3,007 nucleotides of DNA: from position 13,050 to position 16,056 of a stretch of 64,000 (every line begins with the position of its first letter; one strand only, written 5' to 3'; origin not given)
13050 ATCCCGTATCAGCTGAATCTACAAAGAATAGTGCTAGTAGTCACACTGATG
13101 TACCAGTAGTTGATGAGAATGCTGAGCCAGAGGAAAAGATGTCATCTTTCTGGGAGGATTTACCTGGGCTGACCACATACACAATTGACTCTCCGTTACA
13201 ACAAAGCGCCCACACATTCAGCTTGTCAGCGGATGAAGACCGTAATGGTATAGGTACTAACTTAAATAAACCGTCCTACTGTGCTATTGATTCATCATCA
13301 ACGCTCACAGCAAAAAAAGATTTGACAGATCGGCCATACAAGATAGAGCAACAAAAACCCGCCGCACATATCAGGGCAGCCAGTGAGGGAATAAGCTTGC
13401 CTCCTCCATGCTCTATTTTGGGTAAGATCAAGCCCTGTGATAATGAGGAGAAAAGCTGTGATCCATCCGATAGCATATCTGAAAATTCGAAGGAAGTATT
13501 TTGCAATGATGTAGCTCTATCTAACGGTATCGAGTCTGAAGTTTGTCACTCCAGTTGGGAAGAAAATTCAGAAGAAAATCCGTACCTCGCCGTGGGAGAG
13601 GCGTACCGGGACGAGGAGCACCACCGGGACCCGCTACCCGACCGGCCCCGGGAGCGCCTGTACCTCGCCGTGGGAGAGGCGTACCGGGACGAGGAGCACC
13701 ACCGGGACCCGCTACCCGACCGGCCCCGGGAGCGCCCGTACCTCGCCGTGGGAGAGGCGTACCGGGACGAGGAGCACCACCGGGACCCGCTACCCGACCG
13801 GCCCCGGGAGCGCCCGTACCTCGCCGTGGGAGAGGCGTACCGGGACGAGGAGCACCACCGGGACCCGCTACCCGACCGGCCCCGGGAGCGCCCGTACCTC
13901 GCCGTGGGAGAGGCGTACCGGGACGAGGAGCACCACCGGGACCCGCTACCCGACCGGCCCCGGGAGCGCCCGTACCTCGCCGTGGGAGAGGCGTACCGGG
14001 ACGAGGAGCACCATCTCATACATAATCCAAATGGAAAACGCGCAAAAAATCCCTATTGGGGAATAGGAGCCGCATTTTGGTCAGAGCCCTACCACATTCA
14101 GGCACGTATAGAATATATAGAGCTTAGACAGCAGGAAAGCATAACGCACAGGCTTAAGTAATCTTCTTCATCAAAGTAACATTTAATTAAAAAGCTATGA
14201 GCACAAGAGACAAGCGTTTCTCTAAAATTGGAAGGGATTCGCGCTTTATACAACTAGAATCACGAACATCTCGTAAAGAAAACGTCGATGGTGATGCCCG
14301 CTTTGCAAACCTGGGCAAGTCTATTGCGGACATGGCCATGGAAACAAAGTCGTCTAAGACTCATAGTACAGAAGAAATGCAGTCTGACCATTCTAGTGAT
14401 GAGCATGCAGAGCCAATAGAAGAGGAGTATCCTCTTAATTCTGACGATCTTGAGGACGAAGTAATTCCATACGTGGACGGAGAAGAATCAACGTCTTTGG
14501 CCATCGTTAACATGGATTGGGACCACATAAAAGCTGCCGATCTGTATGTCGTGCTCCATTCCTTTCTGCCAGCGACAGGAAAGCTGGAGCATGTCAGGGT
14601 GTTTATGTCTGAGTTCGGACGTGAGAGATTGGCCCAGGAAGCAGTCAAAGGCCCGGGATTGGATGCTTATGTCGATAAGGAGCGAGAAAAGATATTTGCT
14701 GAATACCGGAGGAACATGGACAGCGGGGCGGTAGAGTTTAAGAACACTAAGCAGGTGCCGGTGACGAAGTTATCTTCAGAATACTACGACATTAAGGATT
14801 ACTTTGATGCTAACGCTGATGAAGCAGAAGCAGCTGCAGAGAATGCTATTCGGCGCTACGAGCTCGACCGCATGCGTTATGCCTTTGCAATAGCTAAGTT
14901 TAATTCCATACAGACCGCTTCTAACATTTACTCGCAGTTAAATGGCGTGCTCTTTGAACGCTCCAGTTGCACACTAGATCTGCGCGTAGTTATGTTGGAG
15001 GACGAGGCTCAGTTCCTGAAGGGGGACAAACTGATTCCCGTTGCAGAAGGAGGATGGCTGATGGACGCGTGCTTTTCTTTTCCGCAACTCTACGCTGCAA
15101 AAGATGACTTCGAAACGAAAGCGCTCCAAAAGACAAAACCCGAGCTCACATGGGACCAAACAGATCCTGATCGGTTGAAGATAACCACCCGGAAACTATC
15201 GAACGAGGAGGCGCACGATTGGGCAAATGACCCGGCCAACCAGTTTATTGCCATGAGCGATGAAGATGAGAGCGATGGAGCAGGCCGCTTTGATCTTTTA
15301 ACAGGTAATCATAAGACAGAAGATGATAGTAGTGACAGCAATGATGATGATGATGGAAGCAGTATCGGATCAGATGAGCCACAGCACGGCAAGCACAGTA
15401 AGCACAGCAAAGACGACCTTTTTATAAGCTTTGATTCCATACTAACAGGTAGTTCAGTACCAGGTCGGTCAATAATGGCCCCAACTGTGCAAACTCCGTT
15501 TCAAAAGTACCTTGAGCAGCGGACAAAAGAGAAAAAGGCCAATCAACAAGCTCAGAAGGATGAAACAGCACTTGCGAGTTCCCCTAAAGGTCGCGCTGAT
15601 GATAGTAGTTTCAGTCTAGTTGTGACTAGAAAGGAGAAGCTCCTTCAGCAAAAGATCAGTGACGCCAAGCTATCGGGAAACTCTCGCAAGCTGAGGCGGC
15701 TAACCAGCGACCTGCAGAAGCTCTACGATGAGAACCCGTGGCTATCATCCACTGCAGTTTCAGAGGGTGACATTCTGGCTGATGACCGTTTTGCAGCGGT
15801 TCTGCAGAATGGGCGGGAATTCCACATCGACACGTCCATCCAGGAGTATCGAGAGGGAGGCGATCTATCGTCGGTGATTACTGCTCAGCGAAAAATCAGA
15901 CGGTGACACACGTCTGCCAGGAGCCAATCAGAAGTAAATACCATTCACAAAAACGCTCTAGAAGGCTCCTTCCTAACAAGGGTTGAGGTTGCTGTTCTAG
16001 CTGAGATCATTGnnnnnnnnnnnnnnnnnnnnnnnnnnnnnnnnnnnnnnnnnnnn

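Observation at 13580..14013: Near-perfect 78-bp coding tandem repeat (about 5.5 copies) that creates two artefactual ORFs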

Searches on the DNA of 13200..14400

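Call 45: search_rna_families(source=window, start=13200, end=14400, threshold=evalue, max_evalue=1)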
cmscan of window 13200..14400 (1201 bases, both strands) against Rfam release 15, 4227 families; matches with E-value up to 1: 0.
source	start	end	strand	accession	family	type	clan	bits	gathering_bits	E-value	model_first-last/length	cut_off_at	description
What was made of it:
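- On Structured RNA element: Rfam: 0 matches at E<=1 (call 45).
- Rfam has no match (call 45).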

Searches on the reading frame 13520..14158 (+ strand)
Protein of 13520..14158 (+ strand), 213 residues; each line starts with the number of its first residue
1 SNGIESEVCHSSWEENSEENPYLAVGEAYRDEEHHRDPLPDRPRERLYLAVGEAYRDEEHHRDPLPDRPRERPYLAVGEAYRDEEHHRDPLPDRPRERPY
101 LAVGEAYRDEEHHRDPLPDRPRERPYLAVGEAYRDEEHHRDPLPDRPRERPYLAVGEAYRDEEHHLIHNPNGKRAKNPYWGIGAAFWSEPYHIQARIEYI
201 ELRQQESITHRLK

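Call 57: search_protein_families(library=pfam, proteins=[window:13520-14158:+], max_evalue=10)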
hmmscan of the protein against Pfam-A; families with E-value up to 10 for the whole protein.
window:13520-14158:+ (213 aa): 3 families
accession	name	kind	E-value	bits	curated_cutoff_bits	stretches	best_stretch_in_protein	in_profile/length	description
PF23979.1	DUF7304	-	7.6e-06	26.3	27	0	15-32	27-44/72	Domain of unknown function (DUF7304)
PF11956.13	KCNQC3-Ank-G_bd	-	0.0001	23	22.7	0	147-163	62-78/101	Ankyrin-G binding motif of KCNQ2-3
PF25371.1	DUF7884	-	0.00059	20.4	27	0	19-32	50-63/90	Domain of unknown function (DUF7884)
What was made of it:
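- Closest known: Ankyrin-G anchor motif of vertebrate NaV and KCNQ2/3 channels. Same: The WB repeat region scores 23.0 bits against a cut-off of 22.7 (call 57).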

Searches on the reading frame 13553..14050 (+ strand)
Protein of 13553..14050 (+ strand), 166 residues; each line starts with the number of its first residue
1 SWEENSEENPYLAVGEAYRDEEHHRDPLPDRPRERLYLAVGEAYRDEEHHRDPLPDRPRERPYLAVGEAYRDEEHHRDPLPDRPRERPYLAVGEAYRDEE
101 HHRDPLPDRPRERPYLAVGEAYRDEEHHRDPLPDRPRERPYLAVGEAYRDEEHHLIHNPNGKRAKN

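Call 59: search_solved_structures(query=window:13553-14050:+, max_evalue=10, show_alignments=3)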
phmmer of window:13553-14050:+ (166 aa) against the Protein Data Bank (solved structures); distinct sequences matched with E-value up to 10: 0.

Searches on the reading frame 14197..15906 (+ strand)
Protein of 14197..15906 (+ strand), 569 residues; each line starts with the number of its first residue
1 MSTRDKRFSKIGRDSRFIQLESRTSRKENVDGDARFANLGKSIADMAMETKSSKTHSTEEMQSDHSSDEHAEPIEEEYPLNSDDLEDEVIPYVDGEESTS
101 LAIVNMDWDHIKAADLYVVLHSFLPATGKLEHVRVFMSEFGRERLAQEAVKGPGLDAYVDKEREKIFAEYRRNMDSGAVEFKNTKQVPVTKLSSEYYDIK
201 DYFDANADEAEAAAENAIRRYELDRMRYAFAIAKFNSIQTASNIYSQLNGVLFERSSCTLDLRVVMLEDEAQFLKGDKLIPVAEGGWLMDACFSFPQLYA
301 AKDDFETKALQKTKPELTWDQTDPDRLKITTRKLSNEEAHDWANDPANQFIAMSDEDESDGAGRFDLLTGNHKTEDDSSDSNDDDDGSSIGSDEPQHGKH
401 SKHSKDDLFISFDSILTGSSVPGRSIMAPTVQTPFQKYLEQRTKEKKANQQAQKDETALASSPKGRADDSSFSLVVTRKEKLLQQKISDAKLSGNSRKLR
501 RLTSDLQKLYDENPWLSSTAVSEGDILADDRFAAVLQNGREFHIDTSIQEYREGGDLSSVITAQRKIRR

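Call 7: search_protein_families(library=pfam, proteins=[window:14197-15906:+], max_evalue=0.01)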
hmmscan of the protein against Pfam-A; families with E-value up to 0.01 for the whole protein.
window:14197-15906:+ (569 aa): 1 family
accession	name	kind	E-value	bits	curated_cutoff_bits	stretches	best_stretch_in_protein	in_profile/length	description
PF25121.1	RRM_ESF1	-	2.8e-36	125.2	27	1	100-273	3-142/151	ESF1 RRM domain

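Call 63: find_homologous_proteins(query=window:14197-15906:+, max_evalue=1e-10)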
Query window:14197-15906:+ (569 aa): 26 proteins with E <= 1e-10 among 8000 candidates.
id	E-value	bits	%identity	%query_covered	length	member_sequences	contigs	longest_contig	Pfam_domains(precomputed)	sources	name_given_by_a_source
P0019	0.0e+0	1253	100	100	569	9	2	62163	PF25121.1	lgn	-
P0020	0.0e+0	1018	82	100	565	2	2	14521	PF25121.1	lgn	-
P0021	0.0e+0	1013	82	100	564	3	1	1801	PF25121.1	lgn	-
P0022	1.4e-298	1009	81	100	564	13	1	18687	PF25121.1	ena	-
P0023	1.2e-290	983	79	100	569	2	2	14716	PF25121.1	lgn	-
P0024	4.0e-27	113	53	13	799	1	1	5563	PF08159.18,PF25121.1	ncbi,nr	ncbi:hypothetical protein BC828DRAFT_393164 [Blastocladiella britannica]|nr:hypothetical protein BC8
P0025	2.9e-26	111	34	47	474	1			PF08159.18,PF25121.1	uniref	uniref:NUC153 domain-containing protein n=1 Tax=Strongyloides stercoralis TaxID=6248 RepID=A0A0K0ERC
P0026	1.6e-24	105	35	53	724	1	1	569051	PF08159.18,PF25121.1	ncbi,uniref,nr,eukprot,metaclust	ncbi:hypothetical protein AMAG_14771 [Allomyces macrogynus ATCC 38327]|uniref:Uncharacterized protei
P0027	2.3e-24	104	36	50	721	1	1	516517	PF08159.18,PF25121.1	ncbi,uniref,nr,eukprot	ncbi:hypothetical protein AMAG_15237 [Allomyces macrogynus ATCC 38327]|uniref:Uncharacterized protei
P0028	1.5e-23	102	31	54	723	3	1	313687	PF08159.18,PF25121.1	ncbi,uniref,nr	ncbi:ESF1 homolog [Dendrobium catenatum]|uniref:Uncharacterized protein n=1 Tax=Dendrobium catenatum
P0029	8.0e-23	99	31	64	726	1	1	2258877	PF08159.18,PF25121.1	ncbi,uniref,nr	ncbi:pre-rRNA-processing protein esf1 [Phalaenopsis equestris]|uniref:pre-rRNA-processing protein es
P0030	2.1e-22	98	34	42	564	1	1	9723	PF25121.1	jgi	jgi:hypothetical protein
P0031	7.3e-22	96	32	54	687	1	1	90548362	PF08159.18,PF25121.1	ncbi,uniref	ncbi:hypothetical protein M5K25_020592 [Dendrobium thyrsiflorum]|uniref:NUC153 domain-containing pro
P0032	1.1e-21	95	32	54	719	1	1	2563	PF08159.18,PF25121.1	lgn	-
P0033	3.0e-21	94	31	47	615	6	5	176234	PF08159.18,PF25121.1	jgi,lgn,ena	-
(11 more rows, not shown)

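Call 64: find_encoding_contigs(protein=P0023, flank=5000, max_places=3)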
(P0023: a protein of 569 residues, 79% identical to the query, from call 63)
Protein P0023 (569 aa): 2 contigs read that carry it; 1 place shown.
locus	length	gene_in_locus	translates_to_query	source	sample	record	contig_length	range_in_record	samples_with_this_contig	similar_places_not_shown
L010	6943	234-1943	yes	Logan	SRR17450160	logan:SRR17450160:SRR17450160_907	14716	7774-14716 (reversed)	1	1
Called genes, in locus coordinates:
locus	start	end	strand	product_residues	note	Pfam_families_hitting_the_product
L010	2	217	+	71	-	?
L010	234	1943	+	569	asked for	PF25121:RRM_ESF1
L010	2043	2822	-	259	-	PF04893:Yip1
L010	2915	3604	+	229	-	-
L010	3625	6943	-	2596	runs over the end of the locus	-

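Call 65: find_encoding_contigs(protein=P0030, flank=6000, max_places=2)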
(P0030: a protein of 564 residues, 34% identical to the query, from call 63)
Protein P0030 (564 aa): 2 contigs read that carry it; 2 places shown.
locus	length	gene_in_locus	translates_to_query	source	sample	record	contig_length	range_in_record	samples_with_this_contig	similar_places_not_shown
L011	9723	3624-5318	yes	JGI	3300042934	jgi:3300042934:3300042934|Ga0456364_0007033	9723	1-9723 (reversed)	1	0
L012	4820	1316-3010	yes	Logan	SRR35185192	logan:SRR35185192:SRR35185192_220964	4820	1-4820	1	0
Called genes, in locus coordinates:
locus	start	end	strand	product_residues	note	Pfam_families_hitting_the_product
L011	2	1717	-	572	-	?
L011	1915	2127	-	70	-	-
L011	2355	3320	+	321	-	-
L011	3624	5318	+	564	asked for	PF25121:RRM_ESF1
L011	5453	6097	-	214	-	-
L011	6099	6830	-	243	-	-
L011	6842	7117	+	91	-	-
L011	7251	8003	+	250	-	-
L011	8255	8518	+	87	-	PF09801:SYS1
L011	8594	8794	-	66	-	-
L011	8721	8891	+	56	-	-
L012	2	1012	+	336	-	?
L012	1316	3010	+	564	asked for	PF25121:RRM_ESF1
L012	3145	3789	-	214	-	-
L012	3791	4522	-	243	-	-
